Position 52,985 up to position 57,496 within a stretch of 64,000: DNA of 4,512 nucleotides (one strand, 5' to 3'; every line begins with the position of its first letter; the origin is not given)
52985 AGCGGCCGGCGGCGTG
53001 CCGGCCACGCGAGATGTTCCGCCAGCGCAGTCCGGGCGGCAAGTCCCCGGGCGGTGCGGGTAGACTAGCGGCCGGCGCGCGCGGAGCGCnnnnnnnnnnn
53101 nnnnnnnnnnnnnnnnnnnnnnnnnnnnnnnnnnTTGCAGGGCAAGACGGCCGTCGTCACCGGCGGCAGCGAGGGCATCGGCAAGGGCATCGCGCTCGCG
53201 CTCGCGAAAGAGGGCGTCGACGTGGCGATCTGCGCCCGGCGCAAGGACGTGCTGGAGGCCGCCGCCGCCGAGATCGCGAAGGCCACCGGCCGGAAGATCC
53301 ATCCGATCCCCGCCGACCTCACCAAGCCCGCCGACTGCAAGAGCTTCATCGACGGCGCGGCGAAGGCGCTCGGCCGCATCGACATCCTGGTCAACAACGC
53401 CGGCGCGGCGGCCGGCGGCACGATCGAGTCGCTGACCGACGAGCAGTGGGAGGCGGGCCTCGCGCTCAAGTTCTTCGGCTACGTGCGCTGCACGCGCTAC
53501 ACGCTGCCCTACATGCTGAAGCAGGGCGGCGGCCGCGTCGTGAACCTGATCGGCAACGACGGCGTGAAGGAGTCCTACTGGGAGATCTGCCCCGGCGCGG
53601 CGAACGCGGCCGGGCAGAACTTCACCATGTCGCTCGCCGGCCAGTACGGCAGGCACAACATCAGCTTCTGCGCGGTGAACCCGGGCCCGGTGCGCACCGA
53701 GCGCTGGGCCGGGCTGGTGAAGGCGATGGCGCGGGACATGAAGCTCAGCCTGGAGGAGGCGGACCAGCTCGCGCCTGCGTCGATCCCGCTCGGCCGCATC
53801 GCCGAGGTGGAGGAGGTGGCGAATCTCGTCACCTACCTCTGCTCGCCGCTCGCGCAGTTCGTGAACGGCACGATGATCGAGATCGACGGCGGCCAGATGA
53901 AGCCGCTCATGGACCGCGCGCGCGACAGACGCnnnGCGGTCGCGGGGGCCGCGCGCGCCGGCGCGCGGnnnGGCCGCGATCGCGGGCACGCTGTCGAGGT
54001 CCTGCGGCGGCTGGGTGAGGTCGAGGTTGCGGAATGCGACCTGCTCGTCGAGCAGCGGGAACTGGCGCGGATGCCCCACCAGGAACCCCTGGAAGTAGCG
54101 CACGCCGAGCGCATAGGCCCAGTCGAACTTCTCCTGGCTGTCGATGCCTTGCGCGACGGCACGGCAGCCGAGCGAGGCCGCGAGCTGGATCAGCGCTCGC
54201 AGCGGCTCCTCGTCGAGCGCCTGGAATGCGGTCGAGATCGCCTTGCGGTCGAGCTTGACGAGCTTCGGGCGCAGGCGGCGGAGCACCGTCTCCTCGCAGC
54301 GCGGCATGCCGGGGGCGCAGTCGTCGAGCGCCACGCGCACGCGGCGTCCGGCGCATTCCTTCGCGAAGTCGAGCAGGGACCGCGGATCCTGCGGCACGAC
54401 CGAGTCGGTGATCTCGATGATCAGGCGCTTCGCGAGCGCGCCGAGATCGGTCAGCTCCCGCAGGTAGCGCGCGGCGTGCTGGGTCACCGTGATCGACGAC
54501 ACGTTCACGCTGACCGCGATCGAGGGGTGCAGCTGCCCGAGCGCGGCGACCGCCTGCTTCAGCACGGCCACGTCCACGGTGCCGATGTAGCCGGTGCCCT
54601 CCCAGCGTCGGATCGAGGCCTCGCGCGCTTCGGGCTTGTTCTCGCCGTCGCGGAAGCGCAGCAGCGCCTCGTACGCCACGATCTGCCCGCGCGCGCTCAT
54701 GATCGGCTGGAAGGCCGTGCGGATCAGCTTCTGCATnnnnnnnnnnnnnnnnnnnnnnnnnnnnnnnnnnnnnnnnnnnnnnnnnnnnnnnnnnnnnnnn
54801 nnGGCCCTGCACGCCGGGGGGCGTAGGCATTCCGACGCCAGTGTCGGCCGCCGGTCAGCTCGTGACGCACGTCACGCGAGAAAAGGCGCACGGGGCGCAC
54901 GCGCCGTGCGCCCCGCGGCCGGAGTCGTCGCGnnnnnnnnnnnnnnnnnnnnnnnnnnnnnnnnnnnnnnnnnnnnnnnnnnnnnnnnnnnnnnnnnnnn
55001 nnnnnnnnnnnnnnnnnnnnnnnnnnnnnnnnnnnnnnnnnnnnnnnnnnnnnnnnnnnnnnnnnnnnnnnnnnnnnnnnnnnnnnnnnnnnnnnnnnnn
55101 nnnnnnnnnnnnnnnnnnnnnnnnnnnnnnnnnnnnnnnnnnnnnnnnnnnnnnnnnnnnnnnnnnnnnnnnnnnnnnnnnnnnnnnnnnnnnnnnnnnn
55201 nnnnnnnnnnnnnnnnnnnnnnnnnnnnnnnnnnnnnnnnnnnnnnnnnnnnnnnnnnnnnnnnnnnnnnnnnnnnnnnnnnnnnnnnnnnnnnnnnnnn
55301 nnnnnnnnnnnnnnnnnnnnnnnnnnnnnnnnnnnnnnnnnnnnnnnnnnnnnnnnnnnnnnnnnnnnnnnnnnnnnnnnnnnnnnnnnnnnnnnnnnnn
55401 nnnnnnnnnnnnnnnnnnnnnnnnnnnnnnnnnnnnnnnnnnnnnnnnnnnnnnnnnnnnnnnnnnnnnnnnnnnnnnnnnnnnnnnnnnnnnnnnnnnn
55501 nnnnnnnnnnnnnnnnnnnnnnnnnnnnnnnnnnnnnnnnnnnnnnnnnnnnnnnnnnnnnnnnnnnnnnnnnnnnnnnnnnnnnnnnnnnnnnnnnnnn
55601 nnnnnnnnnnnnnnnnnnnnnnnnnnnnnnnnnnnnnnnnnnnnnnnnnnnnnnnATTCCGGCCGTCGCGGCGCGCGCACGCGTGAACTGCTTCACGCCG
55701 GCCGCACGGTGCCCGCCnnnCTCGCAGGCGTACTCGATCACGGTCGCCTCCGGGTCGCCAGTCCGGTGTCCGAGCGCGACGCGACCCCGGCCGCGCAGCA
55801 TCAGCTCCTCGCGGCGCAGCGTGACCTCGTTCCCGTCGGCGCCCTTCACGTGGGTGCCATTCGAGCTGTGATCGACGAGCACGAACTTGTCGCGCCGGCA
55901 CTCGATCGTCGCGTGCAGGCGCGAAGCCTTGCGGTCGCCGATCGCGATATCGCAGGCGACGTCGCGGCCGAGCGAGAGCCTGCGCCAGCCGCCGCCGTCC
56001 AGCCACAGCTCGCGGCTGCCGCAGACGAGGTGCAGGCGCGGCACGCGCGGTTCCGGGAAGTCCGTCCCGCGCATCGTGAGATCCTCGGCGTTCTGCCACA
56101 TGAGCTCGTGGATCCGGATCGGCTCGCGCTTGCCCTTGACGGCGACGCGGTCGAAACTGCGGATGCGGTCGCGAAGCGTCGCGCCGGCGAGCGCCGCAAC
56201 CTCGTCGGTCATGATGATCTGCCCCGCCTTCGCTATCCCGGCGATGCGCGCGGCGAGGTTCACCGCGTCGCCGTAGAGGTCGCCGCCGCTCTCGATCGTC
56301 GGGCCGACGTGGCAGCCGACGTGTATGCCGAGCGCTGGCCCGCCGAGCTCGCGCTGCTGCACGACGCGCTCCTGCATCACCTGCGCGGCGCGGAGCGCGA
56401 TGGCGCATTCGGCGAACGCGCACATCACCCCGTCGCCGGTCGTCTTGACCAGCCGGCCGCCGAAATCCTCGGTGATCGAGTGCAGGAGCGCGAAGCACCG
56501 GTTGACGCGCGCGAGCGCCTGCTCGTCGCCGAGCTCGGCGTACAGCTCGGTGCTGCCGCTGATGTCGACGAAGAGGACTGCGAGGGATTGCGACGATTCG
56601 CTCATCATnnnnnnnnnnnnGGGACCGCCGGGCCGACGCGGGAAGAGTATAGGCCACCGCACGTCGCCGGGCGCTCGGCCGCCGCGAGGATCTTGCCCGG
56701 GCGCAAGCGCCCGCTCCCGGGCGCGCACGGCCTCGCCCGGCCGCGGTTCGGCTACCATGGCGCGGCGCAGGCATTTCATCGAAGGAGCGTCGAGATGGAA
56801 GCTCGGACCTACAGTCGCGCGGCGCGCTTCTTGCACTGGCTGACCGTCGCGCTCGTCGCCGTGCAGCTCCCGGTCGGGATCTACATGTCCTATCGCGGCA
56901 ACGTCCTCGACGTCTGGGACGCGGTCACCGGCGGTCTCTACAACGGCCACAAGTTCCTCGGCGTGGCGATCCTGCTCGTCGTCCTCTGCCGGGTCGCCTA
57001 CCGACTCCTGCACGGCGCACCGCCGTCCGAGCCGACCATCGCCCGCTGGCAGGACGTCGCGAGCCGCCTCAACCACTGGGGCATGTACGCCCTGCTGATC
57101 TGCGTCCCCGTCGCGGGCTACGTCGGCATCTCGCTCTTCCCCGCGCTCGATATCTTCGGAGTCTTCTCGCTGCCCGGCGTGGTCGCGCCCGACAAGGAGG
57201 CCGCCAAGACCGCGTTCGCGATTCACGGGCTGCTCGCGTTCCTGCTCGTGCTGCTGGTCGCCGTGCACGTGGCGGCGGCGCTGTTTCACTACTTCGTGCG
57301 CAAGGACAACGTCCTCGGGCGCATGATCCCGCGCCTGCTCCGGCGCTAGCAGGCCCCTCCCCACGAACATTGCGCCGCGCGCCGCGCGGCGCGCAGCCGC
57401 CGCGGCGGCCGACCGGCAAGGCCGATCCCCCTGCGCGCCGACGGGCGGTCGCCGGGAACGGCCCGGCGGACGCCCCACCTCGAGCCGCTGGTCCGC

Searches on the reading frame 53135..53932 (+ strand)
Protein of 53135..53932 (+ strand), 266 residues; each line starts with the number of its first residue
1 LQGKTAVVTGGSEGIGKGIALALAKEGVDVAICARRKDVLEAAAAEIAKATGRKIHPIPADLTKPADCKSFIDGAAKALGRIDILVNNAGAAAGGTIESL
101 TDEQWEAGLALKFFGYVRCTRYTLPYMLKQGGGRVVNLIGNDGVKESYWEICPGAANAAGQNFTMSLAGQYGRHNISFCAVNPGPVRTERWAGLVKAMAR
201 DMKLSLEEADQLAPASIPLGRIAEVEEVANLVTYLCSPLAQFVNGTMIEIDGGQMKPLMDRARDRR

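Call 23: search_protein_families(library=ncbifam, proteins=[window:53135-53932:+], max_evalue=1e-10)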
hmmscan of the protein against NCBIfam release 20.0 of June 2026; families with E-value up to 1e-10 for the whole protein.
window:53135-53932:+ (266 aa): 203 families (the best 25 are shown)
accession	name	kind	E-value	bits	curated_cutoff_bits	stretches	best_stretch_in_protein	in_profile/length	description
NF004779.0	PRK06125.1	subfamily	8.2e-66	222.1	261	1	2-254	6-253/259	short-chain dehydrogenase/reductase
NF005559.1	PRK07231.1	subfamily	9.8e-51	172.6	215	1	1-255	2-248/249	glucose 1-dehydrogenase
NF009466.0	PRK12826.1-2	subfamily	4e-50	170.6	222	1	3-255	3-245/248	3-oxoacyl-ACP reductase FabG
NF005095.0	PRK06523.1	subfamily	1.2e-47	162.7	231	1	1-256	8-259/261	oxidoreductase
NF052558.1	MBtsdlDhBudC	equivalog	2.4e-47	161.6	270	1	2-254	2-241/250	meso-2,3-butanediol dehydrogenase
NF004818.0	PRK06172.1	equivalog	5e-45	153.8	336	1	2-255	6-251/253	SDR family oxidoreductase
NF006070.0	PRK08213.1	subfamily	7e-44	150.3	279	1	1-254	10-256/259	gluconate 5-dehydrogenase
NF004198.0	PRK05653.1-3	equivalog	1.5e-43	149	296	1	2-254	6-246/248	3-oxoacyl-ACP reductase FabG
TIGR01963.1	PHB_DH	subfamily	7.5e-43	146.6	307.05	1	4-254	2-252/255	3-hydroxybutyrate dehydrogenase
TIGR01830.1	3oxo_ACP_reduc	equivalog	1.1e-42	146.4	297.75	1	6-253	1-237/239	3-oxoacyl-[acyl-carrier-protein] reductase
NF004791.0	PRK06138.1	equivalog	1.1e-42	146.2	312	1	2-254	4-249/252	SDR family oxidoreductase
NF005468.0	PRK07062.1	equivalog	4.1e-41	141.3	266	1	1-256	6-263/265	SDR family oxidoreductase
NF005811.0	PRK07677.1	equivalog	6.6e-41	140.6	318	1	1-255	1-248/254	2,4-dienoyl-CoA reductase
NF009468.0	PRK12826.1-4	equivalog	1.8e-40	139.3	318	1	1-257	5-250/256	SDR family oxidoreductase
NF009384.0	PRK12743.1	equivalog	2.5e-40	138.3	264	1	3-255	6-248/258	SDR family oxidoreductase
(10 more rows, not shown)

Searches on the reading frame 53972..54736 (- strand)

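Call 23: search_protein_families(library=ncbifam, proteins=[window:53972-54736:-], max_evalue=1e-10)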
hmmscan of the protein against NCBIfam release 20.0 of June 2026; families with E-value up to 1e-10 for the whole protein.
window:53972-54736:- (255 aa): 5 families
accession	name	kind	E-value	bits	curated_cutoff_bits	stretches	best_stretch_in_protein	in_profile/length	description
NF045675.1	PhdiestaseDibA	equivalog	7.1e-18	64.3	980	1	4-225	390-617/623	phosphodiesterase DibA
NF008807.1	PRK11829.1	equivalog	1.1e-15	56.8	733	1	10-222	434-651/670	biofilm formation regulator HmsP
NF053781.1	cdiGMPphdstlr2612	equivalog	1e-14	53.2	1600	1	5-223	1029-1255/1268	Tlr1612 family c-di-GMP phosphodiesterase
NF007474.0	PRK10060.1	equivalog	9.8e-13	47.2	782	1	8-223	425-644/663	cyclic di-GMP phosphodiesterase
NF052265.1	EAL_dom_RimA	equivalog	8.1e-11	41.6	430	0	7-224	19-234/248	S6 modification regulatory phosphodiesterase RimA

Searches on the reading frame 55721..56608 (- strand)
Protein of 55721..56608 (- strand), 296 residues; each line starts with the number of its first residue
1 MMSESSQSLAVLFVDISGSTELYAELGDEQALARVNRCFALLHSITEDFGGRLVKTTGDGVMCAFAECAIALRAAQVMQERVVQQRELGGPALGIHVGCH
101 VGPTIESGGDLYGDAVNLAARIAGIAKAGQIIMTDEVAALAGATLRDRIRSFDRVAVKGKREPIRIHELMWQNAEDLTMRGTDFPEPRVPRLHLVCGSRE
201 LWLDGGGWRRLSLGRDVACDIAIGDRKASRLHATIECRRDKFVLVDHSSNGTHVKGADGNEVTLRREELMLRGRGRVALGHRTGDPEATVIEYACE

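Call 23: search_protein_families(library=ncbifam, proteins=[window:55721-56608:-], max_evalue=1e-10)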
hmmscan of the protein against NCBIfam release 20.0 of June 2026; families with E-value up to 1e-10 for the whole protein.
window:55721-56608:- (296 aa): 1 family
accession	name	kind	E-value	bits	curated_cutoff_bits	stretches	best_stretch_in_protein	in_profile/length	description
NF058673.1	LipAdnlyCyLipJMY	equivalog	4.6e-15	55.3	800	1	10-140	297-421/449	bifunctional lipase/adenylate cyclase LipJ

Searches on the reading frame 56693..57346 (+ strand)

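Call 23: search_protein_families(library=ncbifam, proteins=[window:56693-57346:+], max_evalue=1e-10)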
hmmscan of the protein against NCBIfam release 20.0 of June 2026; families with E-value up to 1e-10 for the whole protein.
window:56693-57346:+ (218 aa): 1 family
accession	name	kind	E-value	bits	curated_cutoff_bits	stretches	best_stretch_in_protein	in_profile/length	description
NF008566.0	PRK11513.1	equivalog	4.8e-15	55.8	170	1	39-214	4-173/176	cytochrome b561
